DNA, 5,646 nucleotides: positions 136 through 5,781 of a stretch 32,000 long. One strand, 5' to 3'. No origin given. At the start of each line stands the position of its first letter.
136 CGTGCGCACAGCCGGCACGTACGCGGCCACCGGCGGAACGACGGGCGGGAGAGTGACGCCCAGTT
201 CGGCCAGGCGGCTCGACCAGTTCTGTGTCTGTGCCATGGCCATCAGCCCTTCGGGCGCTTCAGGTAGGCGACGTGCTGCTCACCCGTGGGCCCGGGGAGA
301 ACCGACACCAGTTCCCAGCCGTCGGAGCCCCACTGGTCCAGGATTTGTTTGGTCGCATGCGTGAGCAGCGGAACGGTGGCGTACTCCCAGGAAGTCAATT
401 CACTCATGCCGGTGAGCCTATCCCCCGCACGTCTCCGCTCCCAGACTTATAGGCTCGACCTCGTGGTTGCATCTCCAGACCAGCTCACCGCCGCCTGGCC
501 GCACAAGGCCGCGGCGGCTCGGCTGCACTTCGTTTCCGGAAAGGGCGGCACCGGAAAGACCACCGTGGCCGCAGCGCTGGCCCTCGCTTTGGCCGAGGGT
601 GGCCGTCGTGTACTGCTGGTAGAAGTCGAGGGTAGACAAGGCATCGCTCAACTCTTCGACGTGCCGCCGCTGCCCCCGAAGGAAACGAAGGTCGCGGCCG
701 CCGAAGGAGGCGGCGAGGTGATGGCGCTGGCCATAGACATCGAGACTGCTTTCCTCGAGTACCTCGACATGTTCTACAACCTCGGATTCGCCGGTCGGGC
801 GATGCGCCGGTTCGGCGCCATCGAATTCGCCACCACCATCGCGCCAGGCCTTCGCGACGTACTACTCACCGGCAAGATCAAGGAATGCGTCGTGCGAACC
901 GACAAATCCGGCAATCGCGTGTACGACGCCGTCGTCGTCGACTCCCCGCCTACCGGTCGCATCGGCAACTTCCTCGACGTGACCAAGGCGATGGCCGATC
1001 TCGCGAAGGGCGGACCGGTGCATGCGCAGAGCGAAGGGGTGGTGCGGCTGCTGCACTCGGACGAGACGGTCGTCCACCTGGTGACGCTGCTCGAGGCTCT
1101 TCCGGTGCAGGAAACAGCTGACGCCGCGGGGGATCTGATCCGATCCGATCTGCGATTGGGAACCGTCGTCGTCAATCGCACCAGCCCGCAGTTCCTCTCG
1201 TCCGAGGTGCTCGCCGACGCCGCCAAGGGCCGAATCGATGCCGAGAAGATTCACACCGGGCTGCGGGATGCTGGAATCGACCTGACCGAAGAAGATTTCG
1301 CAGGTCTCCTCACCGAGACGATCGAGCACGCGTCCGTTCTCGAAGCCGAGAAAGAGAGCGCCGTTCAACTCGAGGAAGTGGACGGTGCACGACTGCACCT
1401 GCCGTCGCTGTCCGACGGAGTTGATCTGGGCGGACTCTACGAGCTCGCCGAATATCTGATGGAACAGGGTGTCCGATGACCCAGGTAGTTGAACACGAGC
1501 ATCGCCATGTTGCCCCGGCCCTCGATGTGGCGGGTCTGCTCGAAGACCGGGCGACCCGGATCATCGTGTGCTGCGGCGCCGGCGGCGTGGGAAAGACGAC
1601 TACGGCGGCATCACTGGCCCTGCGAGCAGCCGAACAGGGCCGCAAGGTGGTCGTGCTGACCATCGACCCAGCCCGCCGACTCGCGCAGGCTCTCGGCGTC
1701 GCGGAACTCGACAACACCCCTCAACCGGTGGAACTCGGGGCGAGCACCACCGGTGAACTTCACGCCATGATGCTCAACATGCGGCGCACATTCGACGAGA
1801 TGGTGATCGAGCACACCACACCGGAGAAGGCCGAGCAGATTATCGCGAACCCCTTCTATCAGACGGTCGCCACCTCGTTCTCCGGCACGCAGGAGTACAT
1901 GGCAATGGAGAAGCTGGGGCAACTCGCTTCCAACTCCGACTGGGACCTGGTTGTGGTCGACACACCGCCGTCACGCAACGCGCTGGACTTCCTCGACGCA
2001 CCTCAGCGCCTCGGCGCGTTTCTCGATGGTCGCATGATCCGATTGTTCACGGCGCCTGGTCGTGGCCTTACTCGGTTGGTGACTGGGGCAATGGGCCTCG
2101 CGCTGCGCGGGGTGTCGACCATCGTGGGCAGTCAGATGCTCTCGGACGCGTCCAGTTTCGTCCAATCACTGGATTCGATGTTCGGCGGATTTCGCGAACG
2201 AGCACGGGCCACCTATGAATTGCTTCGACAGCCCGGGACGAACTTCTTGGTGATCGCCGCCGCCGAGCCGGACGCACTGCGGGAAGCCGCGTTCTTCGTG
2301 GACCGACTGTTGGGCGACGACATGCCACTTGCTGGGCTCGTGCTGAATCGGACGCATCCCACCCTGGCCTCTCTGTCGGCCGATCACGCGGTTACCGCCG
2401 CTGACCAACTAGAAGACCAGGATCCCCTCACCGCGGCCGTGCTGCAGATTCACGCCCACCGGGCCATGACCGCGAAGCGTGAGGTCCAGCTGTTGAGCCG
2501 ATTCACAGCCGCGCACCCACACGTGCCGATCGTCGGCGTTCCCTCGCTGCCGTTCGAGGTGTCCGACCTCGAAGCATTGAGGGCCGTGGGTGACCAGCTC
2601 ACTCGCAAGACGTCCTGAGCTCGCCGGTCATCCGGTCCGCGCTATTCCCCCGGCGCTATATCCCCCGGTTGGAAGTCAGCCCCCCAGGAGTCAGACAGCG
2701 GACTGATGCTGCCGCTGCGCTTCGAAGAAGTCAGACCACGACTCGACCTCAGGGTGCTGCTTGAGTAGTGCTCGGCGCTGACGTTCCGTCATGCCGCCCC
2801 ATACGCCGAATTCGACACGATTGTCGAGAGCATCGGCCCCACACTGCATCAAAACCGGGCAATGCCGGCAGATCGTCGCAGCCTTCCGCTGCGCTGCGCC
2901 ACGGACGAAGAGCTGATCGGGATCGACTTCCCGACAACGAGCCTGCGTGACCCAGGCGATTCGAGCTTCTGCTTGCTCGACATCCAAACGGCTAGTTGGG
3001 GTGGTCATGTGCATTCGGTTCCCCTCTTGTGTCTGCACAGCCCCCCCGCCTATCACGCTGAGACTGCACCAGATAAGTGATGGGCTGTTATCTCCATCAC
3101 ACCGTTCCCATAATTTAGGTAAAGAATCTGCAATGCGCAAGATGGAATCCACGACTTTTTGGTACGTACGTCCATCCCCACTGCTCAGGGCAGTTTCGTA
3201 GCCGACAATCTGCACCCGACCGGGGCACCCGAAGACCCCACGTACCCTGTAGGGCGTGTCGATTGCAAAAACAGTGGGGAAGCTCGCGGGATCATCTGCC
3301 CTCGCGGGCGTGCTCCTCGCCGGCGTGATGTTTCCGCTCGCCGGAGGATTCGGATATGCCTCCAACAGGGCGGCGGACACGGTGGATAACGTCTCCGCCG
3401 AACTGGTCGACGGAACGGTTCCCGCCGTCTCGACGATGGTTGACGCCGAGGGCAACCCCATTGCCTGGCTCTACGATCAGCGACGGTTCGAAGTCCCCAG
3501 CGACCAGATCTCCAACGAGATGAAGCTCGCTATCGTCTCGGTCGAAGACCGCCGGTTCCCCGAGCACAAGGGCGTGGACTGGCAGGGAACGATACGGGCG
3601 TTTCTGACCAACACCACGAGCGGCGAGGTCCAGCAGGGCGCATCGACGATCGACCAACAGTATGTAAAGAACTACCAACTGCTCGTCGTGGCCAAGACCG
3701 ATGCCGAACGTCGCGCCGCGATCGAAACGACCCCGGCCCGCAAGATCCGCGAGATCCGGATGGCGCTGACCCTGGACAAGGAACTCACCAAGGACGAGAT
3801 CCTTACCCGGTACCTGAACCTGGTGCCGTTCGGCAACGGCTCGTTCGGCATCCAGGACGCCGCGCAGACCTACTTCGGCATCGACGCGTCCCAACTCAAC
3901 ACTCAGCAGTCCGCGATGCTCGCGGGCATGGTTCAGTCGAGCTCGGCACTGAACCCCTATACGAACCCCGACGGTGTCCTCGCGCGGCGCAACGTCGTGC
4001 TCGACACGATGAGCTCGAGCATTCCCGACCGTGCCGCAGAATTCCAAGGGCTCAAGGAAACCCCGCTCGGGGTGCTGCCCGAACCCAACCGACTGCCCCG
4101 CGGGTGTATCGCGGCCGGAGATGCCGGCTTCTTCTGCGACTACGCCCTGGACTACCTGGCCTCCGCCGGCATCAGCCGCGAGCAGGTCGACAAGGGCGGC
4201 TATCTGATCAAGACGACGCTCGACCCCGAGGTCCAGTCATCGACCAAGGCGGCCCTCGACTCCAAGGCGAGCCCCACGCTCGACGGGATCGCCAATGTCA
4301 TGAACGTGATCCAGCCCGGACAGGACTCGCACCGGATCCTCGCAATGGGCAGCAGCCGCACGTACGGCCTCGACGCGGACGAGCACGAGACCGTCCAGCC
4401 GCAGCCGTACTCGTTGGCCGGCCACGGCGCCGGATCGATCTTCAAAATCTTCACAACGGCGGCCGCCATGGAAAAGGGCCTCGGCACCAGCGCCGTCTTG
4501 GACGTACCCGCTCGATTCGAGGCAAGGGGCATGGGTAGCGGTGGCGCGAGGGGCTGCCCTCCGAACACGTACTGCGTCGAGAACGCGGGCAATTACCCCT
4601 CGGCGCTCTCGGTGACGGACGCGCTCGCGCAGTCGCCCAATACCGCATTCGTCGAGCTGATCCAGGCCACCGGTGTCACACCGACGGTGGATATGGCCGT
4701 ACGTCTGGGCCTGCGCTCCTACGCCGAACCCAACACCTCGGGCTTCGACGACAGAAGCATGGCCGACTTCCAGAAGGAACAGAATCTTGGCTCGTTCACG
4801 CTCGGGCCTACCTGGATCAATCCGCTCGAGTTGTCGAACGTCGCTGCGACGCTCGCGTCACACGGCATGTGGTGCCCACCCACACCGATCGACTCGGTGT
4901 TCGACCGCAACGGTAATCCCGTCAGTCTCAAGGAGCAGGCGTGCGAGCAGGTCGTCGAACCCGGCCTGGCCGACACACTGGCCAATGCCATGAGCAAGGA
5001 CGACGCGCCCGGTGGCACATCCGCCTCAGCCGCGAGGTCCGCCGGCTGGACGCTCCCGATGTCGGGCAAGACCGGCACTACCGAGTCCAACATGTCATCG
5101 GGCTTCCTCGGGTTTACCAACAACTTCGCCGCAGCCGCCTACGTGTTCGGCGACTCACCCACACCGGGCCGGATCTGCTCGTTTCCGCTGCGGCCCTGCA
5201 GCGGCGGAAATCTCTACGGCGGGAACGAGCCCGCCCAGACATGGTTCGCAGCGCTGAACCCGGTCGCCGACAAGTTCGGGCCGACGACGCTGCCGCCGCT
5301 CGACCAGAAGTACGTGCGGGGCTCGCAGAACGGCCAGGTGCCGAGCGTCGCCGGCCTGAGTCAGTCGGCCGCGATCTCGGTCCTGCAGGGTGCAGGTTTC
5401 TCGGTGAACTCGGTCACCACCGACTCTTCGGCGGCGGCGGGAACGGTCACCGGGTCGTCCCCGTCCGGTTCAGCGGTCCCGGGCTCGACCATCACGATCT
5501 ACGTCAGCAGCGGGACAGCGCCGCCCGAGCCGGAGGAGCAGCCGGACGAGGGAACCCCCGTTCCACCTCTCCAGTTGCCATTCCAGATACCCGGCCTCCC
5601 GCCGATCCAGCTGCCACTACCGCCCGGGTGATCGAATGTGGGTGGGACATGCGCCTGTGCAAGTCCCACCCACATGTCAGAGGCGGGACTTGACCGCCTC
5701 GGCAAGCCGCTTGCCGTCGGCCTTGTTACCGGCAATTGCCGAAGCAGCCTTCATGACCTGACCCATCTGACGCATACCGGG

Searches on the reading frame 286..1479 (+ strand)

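Call 10: search_protein_families(library=pfam, proteins=[window:286-1479:+], max_evalue=0.001)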
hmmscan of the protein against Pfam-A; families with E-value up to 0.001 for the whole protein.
window:286-1479:+ (397 aa): 10 families
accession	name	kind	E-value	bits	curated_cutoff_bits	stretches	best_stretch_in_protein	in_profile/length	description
PF02374.21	ArsA_ATPase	-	9.1e-20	71.5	24.3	1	79-237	2-149/305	Anion-transporting ATPase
PF01656.29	CbiA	-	2.7e-09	37.5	25.4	1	82-114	3-35/125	CobQ/CobB/MinD/ParA nucleotide binding domain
PF13614.12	AAA_31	-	6.1e-08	33.2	27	1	83-117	7-41/177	AAA domain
PF13481.12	AAA_25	-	1.3e-06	28.6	27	1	51-118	6-84/195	AAA domain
PF10609.15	ParA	-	2.8e-06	27.4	27.1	1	81-114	7-40/246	NUBPL iron-transfer P-loop NTPase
PF06564.18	CBP_BcsQ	-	8.6e-05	22.6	21.3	1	86-125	10-49/234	Cellulose biosynthesis protein BcsQ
PF25199.1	nSTAND_NTPase5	-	0.0003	21.1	34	1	72-123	35-87/145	Novel STAND NTPase 5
PF09140.17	MipZ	-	0.00053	19.8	20.7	0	84-119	7-42/262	ATPase MipZ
PF13604.12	AAA_30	-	0.00069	19.8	27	0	63-112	3-52/191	AAA domain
PF00142.24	Fer4_NifH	-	0.00097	19.1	25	0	83-114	5-36/271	4Fe-4S iron sulfur cluster binding proteins, NifH/frxC family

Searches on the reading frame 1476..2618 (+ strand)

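Call 10: search_protein_families(library=pfam, proteins=[window:1476-2618:+], max_evalue=0.001)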
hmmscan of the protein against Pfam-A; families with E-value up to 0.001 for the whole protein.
window:1476-2618:+ (380 aa): 11 families
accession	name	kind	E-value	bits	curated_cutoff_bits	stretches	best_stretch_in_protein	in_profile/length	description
PF02374.21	ArsA_ATPase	-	1.2e-24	87.5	24.3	1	27-244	1-206/305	Anion-transporting ATPase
PF13614.12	AAA_31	-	2.5e-12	47.5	27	1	32-170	7-132/177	AAA domain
PF01656.29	CbiA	-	4.3e-10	40.1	25.4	1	29-224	1-54/125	CobQ/CobB/MinD/ParA nucleotide binding domain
PF10609.15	ParA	-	8.8e-08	32.3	27.1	1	28-165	5-121/246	NUBPL iron-transfer P-loop NTPase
PF00448.28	SRP54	-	2e-06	28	22.7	1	29-70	3-44/196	SRP54-type protein, GTPase domain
PF20720.3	nSTAND3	-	0.00014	22.1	27.2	1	27-62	17-52/155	Novel STAND NTPase 3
PF03308.22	MeaB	-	0.00014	21.4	23.1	1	25-67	32-73/273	Methylmalonyl Co-A mutase-associated GTPase MeaB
PF13481.12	AAA_25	-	0.00032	20.8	27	0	27-80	33-98/195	AAA domain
PF13401.12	AAA_22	-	0.00049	20.9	27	0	26-64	4-42/130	AAA domain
PF00142.24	Fer4_NifH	-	0.00057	19.9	25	0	29-66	2-39/271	4Fe-4S iron sulfur cluster binding proteins, NifH/frxC family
PF13671.12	AAA_33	-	0.00083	20.1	27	0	30-116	2-80/143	AAA domain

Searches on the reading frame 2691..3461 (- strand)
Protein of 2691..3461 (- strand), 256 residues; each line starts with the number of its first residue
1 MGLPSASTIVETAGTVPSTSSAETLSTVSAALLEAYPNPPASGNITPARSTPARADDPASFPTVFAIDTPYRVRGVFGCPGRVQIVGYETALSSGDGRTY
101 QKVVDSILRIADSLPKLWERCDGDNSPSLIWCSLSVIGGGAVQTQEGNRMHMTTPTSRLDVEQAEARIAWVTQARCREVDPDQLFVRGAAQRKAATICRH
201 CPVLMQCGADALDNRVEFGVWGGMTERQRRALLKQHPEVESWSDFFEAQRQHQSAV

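Call 10: search_protein_families(library=pfam, proteins=[window:2691-3461:-], max_evalue=0.001)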
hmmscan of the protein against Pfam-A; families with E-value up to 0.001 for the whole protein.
window:2691-3461:- (256 aa): 1 family
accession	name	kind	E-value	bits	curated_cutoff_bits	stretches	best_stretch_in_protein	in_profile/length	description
PF02467.21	Whib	-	4.9e-22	78.7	23.6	1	170-232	1-65/65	Transcription factor WhiB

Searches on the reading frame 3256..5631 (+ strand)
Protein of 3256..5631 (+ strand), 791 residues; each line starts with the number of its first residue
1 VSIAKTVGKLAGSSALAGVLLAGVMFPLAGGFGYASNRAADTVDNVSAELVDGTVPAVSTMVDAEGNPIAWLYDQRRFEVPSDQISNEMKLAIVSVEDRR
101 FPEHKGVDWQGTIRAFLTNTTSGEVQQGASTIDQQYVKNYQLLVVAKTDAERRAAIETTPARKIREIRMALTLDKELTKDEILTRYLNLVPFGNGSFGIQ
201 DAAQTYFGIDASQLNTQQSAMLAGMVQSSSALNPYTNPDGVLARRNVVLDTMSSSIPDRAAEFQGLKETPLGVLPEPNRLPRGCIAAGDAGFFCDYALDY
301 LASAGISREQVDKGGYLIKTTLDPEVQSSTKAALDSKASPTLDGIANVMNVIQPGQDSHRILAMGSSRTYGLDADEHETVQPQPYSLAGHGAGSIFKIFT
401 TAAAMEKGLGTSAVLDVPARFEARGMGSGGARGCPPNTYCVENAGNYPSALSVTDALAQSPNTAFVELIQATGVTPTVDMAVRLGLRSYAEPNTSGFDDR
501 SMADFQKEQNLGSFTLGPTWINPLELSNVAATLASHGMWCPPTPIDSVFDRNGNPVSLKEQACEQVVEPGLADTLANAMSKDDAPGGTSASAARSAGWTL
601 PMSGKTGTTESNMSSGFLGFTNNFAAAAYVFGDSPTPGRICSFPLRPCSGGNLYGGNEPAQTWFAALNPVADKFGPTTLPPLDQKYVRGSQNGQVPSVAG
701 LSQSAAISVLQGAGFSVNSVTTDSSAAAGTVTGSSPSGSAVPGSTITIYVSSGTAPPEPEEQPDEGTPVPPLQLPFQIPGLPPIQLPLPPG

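Call 10: search_protein_families(library=pfam, proteins=[window:3256-5631:+], max_evalue=0.001)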
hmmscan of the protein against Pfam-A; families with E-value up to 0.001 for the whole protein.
window:3256-5631:+ (791 aa): 3 families
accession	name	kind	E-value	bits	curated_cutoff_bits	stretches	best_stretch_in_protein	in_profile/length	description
PF00912.28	Transgly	-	2.7e-59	200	27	1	66-252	2-177/178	Transglycosylase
PF00905.27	Transpeptidase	-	3.4e-17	63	22.1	1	392-618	42-251/299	Penicillin binding protein transpeptidase domain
PF03793.24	PASTA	-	1.8e-10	41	23.2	1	694-752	2-64/64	PASTA domain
